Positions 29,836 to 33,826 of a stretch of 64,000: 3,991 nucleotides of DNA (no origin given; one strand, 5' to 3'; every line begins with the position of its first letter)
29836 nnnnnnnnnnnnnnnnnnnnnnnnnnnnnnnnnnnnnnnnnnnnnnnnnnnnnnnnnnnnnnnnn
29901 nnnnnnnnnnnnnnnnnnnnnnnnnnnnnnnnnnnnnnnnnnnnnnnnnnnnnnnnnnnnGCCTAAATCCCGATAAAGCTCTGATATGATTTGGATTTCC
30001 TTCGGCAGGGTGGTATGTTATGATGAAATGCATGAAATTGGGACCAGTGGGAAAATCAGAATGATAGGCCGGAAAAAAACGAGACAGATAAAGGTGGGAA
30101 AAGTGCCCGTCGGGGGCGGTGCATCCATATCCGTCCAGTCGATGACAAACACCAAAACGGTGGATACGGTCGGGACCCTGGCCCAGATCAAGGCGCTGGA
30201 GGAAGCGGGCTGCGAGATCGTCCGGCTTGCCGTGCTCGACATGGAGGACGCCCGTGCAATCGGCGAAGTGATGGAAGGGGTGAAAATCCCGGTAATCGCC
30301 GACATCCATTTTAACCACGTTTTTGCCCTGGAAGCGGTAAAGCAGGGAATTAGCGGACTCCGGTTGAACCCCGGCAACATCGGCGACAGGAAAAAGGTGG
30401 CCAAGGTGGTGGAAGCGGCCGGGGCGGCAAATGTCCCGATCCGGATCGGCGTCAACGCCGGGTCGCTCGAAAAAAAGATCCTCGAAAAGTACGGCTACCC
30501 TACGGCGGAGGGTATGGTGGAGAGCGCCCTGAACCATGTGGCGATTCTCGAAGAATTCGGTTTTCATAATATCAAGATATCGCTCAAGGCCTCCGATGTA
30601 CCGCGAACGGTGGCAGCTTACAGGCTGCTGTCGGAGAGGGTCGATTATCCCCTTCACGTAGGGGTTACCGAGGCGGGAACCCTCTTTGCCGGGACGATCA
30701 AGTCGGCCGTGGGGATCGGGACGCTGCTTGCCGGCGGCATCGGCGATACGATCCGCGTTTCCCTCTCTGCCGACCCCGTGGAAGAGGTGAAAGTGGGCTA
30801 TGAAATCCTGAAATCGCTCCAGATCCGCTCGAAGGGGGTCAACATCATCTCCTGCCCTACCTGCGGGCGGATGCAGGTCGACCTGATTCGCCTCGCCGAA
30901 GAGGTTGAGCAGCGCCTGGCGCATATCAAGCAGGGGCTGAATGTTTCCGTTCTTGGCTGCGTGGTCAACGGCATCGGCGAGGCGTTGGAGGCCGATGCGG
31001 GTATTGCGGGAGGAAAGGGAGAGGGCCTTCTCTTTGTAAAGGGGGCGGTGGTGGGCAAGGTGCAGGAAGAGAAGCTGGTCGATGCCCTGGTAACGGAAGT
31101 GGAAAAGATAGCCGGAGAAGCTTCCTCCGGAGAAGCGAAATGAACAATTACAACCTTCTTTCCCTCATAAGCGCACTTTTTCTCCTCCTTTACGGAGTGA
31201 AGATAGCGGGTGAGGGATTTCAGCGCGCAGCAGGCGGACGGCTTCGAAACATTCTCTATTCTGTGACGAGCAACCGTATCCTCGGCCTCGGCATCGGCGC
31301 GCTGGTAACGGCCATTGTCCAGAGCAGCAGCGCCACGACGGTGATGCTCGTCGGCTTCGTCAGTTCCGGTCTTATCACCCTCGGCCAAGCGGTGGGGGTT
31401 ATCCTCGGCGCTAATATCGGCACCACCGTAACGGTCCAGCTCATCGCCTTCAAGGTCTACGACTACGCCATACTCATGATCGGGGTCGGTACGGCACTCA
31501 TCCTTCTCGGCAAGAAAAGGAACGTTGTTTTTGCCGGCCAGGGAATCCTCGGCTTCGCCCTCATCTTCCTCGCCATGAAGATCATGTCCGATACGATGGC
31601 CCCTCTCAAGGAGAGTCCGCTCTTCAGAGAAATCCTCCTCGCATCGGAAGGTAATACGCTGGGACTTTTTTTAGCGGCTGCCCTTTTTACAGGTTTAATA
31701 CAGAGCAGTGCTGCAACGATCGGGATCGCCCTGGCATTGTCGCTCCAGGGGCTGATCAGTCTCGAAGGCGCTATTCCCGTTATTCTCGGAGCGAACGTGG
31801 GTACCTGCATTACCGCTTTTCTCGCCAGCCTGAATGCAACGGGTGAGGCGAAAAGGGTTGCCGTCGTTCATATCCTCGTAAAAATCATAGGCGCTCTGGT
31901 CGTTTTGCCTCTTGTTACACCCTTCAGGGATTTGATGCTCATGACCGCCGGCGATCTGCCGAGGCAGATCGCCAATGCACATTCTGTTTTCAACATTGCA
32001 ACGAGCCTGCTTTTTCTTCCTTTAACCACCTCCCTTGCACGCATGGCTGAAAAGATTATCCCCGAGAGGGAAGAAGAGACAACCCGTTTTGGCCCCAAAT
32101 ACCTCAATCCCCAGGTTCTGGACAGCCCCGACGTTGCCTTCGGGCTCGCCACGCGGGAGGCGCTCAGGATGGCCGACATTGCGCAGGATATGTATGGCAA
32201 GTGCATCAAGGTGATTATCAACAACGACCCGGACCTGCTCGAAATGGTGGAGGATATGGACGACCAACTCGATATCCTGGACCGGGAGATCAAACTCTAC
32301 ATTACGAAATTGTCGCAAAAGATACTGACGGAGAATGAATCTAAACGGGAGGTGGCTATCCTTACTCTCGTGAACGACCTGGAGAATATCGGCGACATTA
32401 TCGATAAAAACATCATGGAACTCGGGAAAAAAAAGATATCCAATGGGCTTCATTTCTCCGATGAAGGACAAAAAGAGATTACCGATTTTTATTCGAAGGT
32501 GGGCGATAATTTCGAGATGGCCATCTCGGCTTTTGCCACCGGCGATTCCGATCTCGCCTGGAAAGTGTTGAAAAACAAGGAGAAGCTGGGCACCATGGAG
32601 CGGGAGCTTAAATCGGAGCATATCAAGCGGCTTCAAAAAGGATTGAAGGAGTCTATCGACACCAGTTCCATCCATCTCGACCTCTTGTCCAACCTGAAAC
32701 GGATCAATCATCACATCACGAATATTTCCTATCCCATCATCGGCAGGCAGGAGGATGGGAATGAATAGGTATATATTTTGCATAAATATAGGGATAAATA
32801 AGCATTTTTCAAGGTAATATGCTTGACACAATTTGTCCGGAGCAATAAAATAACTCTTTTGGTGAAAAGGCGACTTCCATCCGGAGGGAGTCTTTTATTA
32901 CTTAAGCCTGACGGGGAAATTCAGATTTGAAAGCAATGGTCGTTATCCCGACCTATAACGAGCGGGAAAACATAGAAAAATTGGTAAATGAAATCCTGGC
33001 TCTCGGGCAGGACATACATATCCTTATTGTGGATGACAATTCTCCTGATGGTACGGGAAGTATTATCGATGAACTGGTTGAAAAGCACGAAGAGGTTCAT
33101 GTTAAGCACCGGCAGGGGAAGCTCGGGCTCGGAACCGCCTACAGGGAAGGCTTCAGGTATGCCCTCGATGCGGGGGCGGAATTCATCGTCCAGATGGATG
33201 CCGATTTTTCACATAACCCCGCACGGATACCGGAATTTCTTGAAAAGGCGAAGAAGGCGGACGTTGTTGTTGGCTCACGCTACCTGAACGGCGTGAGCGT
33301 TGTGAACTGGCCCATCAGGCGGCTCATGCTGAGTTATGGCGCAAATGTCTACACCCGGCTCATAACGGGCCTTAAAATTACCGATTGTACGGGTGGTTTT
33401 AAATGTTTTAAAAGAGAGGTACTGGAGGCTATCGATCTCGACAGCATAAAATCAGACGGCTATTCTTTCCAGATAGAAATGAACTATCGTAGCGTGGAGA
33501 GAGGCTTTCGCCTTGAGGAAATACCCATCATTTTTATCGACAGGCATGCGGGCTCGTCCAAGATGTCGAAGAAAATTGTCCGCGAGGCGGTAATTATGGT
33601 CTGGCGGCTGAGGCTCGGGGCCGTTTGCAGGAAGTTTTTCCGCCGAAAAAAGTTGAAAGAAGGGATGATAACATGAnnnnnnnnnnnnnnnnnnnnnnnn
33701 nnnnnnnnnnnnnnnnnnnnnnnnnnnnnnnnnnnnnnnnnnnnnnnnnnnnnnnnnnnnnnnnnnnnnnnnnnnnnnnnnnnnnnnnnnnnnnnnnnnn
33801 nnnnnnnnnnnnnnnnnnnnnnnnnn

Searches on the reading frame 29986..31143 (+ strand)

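Call 78: search_protein_families(library=pfam, proteins=[window:29986-31143:+], max_evalue=0.0001)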
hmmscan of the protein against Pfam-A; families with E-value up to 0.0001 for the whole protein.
window:29986-31143:+ (385 aa): 1 family
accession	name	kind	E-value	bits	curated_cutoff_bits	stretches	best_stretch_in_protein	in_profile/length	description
PF04551.19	GcpE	-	2.9e-150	500.5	32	1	32-374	1-343/343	GcpE protein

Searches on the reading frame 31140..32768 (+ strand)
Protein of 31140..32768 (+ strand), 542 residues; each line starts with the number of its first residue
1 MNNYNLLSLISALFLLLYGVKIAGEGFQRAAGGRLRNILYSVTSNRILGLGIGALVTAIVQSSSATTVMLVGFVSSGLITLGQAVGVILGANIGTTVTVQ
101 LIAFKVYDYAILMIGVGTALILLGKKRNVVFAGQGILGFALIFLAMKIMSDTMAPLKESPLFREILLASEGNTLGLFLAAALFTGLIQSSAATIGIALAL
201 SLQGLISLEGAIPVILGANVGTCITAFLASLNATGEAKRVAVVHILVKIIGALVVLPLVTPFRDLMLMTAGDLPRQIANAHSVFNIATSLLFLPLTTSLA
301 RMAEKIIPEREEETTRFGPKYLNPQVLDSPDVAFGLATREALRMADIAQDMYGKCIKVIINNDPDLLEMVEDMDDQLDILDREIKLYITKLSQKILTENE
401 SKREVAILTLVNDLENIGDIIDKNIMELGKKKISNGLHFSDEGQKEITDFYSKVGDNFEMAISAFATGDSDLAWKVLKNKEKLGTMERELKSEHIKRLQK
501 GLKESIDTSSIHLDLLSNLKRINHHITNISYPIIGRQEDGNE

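Call 78: search_protein_families(library=pfam, proteins=[window:31140-32768:+], max_evalue=0.0001)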
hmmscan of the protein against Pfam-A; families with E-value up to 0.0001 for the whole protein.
window:31140-32768:+ (542 aa): 2 families
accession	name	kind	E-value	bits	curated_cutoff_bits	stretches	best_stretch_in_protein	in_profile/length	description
PF02690.20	Na_Pi_cotrans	-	2.2e-59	199.8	29.1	2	15-150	1-136/137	Na+/Pi-cotransporter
PF01895.24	PhoU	-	8.7e-24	84.2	23.5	2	451-530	5-86/89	PhoU domain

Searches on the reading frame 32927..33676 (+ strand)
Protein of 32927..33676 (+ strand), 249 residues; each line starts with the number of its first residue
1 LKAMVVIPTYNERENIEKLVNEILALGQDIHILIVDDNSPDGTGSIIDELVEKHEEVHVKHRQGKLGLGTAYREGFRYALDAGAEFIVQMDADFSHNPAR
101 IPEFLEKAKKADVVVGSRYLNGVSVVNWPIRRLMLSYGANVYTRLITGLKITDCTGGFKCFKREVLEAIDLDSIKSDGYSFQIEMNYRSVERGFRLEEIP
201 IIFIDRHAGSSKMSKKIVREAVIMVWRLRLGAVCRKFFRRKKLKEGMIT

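Call 78: search_protein_families(library=pfam, proteins=[window:32927-33676:+], max_evalue=0.0001)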
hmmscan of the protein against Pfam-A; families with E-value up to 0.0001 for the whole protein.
window:32927-33676:+ (249 aa): 3 families
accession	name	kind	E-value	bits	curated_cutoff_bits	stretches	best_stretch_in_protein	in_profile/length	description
PF00535.33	Glycos_transf_2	-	8.1e-35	120.7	23.3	1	5-169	2-167/168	Glycosyl transferase family 2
PF13641.12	Glyco_tranf_2_3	-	5.8e-08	33.5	27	1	4-187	4-196/230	Glycosyltransferase like family 2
PF10111.15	Glyco_tranf_2_2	-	2.5e-05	24.4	27.3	1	5-95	2-93/276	Glycosyltransferase like family 2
